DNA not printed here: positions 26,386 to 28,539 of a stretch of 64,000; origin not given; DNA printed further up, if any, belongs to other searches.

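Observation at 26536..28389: SH3b-NlpC/P60 endopeptidase carrying a second, class-A beta-lactamase-like catalytic domain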

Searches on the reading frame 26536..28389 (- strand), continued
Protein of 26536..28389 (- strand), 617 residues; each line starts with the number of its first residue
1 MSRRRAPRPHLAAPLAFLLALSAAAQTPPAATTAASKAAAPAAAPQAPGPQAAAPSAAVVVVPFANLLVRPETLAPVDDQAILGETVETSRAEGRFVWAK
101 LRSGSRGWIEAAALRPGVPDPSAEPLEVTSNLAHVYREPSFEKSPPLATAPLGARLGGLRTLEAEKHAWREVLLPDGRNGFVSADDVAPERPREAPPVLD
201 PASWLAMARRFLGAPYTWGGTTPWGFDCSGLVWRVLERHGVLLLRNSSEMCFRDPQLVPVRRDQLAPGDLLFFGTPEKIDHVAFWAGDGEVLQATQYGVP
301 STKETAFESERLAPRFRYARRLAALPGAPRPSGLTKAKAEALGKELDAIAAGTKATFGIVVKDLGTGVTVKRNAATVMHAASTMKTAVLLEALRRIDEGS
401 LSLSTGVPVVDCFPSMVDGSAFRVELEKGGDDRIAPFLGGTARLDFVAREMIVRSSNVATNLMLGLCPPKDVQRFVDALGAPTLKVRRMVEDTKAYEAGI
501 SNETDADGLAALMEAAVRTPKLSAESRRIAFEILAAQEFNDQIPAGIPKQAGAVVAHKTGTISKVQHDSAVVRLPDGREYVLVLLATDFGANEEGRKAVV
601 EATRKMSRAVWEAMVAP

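Call 11: search_solved_structures(query=window:26536-28389:-, max_evalue=0.01, show_alignments=3)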
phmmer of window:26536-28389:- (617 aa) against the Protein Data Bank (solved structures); distinct sequences matched with E-value up to 0.01: 58.
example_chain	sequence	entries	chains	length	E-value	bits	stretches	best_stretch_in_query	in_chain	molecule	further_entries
3npf_A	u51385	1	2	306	4.4e-19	71.8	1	51-294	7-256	putative dipeptidyl-peptidase VI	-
3pvq_A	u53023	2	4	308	1.6e-17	66.6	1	52-292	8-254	Dipeptidyl-peptidase VI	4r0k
3h41_A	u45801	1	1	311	1.5e-16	63.5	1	103-294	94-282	NLP/P60 family protein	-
4xcm_A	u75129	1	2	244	4.3e-15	58.6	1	186-331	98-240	Cell wall-binding endopeptidase-related protein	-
8idc_E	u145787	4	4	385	2.7e-13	52.7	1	208-301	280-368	NlpC/P60 family protein | Probable endopeptidase MT2245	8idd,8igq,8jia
2j7v_A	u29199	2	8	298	4.3e-12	48.7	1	352-613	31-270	TLL2115 PROTEIN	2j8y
8v3w_H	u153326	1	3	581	6.5e-12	48.1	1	205-299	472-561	Hub-Hydrolase (CD1368)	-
2j9o_A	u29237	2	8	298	9e-12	47.7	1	352-613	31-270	TLL2115 PROTEIN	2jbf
4hes_A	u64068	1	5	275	1.6e-11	46.9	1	447-614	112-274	Beta-lactamase class A-like protein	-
2hbw_A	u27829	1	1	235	1.7e-11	46.7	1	215-293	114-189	NLP/P60 protein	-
6b8c_A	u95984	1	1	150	9.8e-11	44.2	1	198-299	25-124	NLP/P60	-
7cfl_A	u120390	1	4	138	5.9e-10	41.7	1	203-321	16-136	Putative cell wall hydrolase phosphatase-associated protein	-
8i2f_B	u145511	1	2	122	1.9e-09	40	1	204-302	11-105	Probable peptidoglycan endopeptidase LytE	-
8i2d_A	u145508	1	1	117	2.2e-09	39.8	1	205-315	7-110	Probable peptidoglycan endopeptidase LytE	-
8i2e_B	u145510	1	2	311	4.6e-09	38.7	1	185-301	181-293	Probable peptidoglycan endopeptidase LytE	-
8er5_A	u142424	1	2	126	4.8e-09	38.7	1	205-298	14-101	NlpC/P60 domain-containing protein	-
6biq_A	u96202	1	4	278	2.9e-06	29.5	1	207-298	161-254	Clan CA, family C40, NlpC/P60 superfamily cysteine peptidase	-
8ev4_A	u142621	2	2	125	9.3e-06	27.8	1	193-298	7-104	Clan CA, family C40, NlpC/P60 superfamily cysteine peptidase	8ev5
4fdy_A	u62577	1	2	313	0.00015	23.8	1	208-276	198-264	Similar to lipoprotein, NLP/P60 family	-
6bim_A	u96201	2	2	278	0.00032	22.7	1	207-298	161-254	Clan CA, family C40, NlpC/P60 superfamily cysteine peptidase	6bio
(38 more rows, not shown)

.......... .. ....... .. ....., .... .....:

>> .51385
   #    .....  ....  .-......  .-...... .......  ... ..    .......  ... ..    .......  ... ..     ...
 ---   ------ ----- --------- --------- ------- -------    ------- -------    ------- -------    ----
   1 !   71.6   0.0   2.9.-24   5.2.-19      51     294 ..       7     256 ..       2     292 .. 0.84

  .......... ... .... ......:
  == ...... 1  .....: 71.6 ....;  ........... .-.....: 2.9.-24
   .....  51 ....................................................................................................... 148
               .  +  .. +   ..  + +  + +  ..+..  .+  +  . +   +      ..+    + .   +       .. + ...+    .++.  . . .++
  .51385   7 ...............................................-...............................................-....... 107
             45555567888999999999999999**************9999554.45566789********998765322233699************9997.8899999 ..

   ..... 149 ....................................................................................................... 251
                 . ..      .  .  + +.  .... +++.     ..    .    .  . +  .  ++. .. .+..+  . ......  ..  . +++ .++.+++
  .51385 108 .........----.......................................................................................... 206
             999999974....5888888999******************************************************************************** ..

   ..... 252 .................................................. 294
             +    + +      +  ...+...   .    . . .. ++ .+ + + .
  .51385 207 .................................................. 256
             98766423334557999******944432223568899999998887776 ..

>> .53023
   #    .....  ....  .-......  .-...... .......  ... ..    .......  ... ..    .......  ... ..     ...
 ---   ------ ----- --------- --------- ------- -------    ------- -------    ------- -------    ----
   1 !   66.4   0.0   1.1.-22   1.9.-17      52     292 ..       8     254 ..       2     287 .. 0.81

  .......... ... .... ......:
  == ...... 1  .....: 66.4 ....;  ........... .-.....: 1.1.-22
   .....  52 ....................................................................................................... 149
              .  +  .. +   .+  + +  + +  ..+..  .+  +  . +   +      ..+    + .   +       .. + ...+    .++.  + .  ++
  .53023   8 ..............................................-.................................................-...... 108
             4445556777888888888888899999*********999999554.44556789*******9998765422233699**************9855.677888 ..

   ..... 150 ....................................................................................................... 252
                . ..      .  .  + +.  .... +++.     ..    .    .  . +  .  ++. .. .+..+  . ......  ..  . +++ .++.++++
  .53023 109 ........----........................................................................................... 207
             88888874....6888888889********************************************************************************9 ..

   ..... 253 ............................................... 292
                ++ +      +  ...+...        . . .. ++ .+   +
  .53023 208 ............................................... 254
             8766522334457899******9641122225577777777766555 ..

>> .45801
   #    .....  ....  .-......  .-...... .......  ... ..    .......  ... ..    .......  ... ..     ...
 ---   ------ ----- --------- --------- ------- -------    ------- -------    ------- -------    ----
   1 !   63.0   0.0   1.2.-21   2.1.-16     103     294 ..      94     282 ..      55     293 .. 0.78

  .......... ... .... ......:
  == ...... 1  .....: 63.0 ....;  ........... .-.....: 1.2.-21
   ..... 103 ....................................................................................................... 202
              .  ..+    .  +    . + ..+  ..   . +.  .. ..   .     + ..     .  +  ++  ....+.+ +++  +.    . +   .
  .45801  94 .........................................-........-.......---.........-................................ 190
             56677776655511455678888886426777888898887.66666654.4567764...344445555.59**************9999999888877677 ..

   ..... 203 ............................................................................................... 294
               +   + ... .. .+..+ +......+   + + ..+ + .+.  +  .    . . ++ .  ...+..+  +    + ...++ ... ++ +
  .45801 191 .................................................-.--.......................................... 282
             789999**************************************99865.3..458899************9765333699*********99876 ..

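Call 17: find_encoding_contigs(protein=P0090, flank=8000, max_places=2)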
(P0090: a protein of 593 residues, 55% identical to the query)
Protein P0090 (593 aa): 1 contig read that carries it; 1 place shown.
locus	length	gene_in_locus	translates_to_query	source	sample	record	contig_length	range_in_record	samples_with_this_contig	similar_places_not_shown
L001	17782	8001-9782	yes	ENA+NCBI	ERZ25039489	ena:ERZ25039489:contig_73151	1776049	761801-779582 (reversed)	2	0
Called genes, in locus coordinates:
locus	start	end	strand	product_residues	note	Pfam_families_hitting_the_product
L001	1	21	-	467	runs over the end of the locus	PF00072:Response_reg, PF01078:Mg_chelatase (faint), PF00158:Sigma54_activat, PF14532:Sigma54_activ_2, PF07724:AAA_2 (weak), PF07728:AAA_5, PF02954:HTH_8 (faint), PF25601:AAA_lid_14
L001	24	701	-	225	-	PF02518:HATPase_c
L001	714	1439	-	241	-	PF25919:BSH_CusB (faint), PF25917:BSH_RND, PF25973:BSH_CzcB, PF25954:Beta-barrel_RND_2 (weak)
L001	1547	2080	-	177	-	-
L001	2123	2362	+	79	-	-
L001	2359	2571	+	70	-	-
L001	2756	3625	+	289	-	PF00989:PAS (weak), PF13426:PAS_9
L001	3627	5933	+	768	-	PF01564:Spermine_synth (weak)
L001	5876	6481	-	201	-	PF13378:MR_MLE_C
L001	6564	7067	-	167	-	PF02746:MR_MLE_N (weak)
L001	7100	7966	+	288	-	PF13188:PAS_8 (weak), PF17853:GGDEF_2 (faint), PF13426:PAS_9, PF00990:GGDEF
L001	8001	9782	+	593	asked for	PF08239:SH3_3 (faint), PF18348:SH3_16, PF00877:NLPC_P60, PF13354:Beta-lactamase2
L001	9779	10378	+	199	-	PF13489:Methyltransf_23, PF13649:Methyltransf_25, PF13847:Methyltransf_31 (faint), PF08241:Methyltransf_11, PF08242:Methyltransf_12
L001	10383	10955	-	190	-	-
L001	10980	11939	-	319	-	-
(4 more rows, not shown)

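Call 18: find_encoding_contigs(protein=P0049, flank=8000, max_places=2)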
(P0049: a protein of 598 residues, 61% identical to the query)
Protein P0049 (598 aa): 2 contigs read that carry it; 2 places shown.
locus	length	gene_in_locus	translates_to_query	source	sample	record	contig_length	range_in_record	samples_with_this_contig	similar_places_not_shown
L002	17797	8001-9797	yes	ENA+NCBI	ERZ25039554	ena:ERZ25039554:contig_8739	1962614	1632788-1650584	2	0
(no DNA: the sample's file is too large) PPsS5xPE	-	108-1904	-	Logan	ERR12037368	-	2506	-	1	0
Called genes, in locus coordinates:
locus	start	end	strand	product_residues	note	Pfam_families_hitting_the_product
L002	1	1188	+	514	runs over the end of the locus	PF02225:PA (weak), PF04389:Peptidase_M28, PF01546:Peptidase_M20 (faint)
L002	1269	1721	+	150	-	PF02629:CoA_binding, PF13380:CoA_binding_2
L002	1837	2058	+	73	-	PF11755:DUF3311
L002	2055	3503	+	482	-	PF00474:SSF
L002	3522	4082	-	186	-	-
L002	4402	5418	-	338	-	PF00795:CN_hydrolase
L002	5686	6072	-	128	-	PF04343:DUF488, PF22751:DUF488-N3a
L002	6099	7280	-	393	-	PF14697:Fer4_21 (faint), PF00037:Fer4 (faint), PF12797:Fer4_2 (faint), PF13237:Fer4_10, PF12837:Fer4_6 (faint), PF12838:Fer4_7 (weak), PF13187:Fer4_9 (weak)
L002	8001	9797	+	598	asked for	PF18348:SH3_16 (weak), PF00877:NLPC_P60, PF13354:Beta-lactamase2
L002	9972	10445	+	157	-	PF13635:DUF4143 (weak)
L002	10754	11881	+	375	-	PF12704:MacB_PCD, PF02687:FtsX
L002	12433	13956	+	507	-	PF01476:LysM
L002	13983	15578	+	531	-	-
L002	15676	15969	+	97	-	PF09957:VapB_antitoxin (weak)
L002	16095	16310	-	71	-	-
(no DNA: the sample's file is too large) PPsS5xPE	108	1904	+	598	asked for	PF18348:SH3_16 (weak), PF00877:NLPC_P60, PF13354:Beta-lactamase2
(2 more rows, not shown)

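Call 19: find_related_loci(query=A1, collection=genome_contigs, flank=10000)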
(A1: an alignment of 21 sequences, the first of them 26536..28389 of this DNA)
Query A1 (617 aa) in genome_contigs; peptide patterns used: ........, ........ (x = any residue, [..] = any of these).
386 stretches matched a pattern; 371 encode a relative of the query (tblastn E <= 1e-3); the best 80 are kept; 79 distinct loci.
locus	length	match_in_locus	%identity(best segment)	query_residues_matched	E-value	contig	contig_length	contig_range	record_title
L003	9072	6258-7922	91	63-617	0e+0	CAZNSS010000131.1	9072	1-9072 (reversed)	MAG TPA_asm: uncultured Holophagales bacterium isolate binchicken_co197_117 genome assembly, contig: NODE_14647_length_9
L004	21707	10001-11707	86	49-617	0e+0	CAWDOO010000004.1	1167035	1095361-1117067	MAG: uncultured Gammaproteobacteria bacterium isolate MFD04716.bin.2.80 genome assembly, contig: contig_20272, whole gen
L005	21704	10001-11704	85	49-617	0e+0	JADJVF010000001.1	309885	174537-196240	MAG: Holophagales bacterium isolate Hjor_18-Q3-R7-51_BAT3C.239 tig00003667-10-3026470, whole genome shotgun sequence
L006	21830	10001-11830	77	4-617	0e+0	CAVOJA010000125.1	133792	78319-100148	MAG: uncultured Holophagales bacterium isolate MFD10097.bin.2.1 genome assembly, contig: contig_6810, whole genome shotg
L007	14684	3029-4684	81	66-617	0e+0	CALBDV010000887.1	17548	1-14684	MAG TPA_asm: uncultured Holophagales bacterium isolate SRR5576002_bin.111_CONCOCT_v1.1_MAG genome assembly, contig: ERZ7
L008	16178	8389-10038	79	68-617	0e+0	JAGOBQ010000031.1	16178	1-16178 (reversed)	MAG: Thermoanaerobaculia bacterium isolate Go_UH_bin_178 Go_UH_3655_length_16178_cov_4.984985, whole genome shotgun sequ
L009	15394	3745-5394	79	68-617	0e+0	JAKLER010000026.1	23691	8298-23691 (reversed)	MAG: Acidobacteria bacterium isolate RA.bin138 RA.bin138_26, whole genome shotgun sequence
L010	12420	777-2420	80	68-615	0e+0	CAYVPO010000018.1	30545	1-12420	MAG TPA_asm: uncultured Holophagales bacterium isolate binchicken_co235_245 genome assembly, contig: NODE_3575_length_30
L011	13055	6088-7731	79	68-615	0e+0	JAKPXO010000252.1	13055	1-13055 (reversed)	MAG: Acidobacteriota bacterium isolate USPA_metabat.87 k141_320565, whole genome shotgun sequence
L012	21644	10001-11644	79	70-617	0e+0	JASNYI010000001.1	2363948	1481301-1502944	MAG: Thermoanaerobaculia bacterium isolate ACID-3 HKU-EGSB-ACID-3_1, whole genome shotgun sequence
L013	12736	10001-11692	78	54-617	0e+0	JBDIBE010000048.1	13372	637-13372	MAG: Thermoanaerobaculia bacterium isolate AS-MICRO-OLR.30 NODE_19556_length_13372_cov_5.850502, whole genome shotgun se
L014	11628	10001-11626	78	68-609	0e+0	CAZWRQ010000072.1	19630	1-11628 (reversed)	MAG TPA_asm: uncultured Holophagales bacterium isolate binchicken_co269_231 genome assembly, contig: NODE_2502_length_19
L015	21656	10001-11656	76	66-617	0e+0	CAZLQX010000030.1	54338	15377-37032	MAG TPA_asm: uncultured Holophagales bacterium isolate binchicken_co22_26 genome assembly, contig: NODE_639_length_54338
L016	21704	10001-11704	61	51-617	0e+0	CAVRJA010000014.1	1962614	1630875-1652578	MAG: uncultured Acidobacteriota bacterium isolate MFD05942.bin.2.7 genome assembly, contig: contig_8739, whole genome sh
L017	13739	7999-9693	57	59-617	0e+0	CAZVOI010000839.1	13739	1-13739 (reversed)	MAG TPA_asm: uncultured Acidobacteriota bacterium isolate binchicken_co165_156 genome assembly, contig: k141_935177, who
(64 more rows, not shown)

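Call 23: search_protein_representatives(protein=window:26536-28389:-)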
Query: 617 residues. Proteins with E-value up to 0.001 (for the whole library): 31859; up to 1e-10: 4431; up to 1e-30: 150. The best 150 are listed.
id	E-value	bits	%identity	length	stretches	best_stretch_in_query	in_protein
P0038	1.6e-291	984.7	78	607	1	32-617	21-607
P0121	5.4e-137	474.4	51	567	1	64-617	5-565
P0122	3.4e-134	465.2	59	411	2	130-429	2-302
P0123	4.4e-118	412.0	45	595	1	56-617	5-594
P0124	6.6e-116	404.8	54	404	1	51-436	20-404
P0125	1.8e-104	367.0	42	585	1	56-617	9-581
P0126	2.7e-98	346.6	40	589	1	55-617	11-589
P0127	1.0e-85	305.1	55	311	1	324-616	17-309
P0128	1.2e-83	298.3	62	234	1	384-617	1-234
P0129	8.4e-77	275.6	46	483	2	31-346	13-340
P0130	2.6e-57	211.3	43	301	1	339-615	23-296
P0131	2.7e-57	211.3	71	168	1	44-187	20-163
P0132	1.1e-54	202.7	31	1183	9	207-322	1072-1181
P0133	3.3e-54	201.0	43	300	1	342-615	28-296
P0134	7.0e-54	200.0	42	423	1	326-612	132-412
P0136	5.7e-53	197.0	41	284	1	342-612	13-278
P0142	7.8e-49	183.3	41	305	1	349-614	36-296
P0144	6.9e-48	180.2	44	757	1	339-616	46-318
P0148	6.0e-45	170.5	36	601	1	336-616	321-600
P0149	1.2e-44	169.4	37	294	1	342-611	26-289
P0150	5.3e-44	167.3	40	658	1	329-613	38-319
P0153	1.6e-43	165.8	38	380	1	315-598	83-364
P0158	2.1e-41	158.8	36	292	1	342-609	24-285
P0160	3.3e-41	158.1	39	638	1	356-612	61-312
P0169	5.2e-40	154.2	37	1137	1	317-601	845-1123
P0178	3.1e-38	148.3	37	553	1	339-612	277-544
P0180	4.6e-38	147.7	37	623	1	330-608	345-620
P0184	9.3e-38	146.7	38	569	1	329-612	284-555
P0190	3.0e-37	145.0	34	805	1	340-614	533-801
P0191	3.6e-37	144.8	38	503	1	342-611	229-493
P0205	7.7e-36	140.4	38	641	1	340-590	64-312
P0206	1.3e-35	139.7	38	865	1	325-614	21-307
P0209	1.6e-35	139.3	39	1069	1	348-614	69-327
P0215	3.6e-35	138.2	36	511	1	354-614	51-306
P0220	1.4e-34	136.2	40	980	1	357-614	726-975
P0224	4.3e-34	134.6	37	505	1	356-607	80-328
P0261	3.5e-31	125.0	39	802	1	355-589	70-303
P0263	3.7e-31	124.9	34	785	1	325-617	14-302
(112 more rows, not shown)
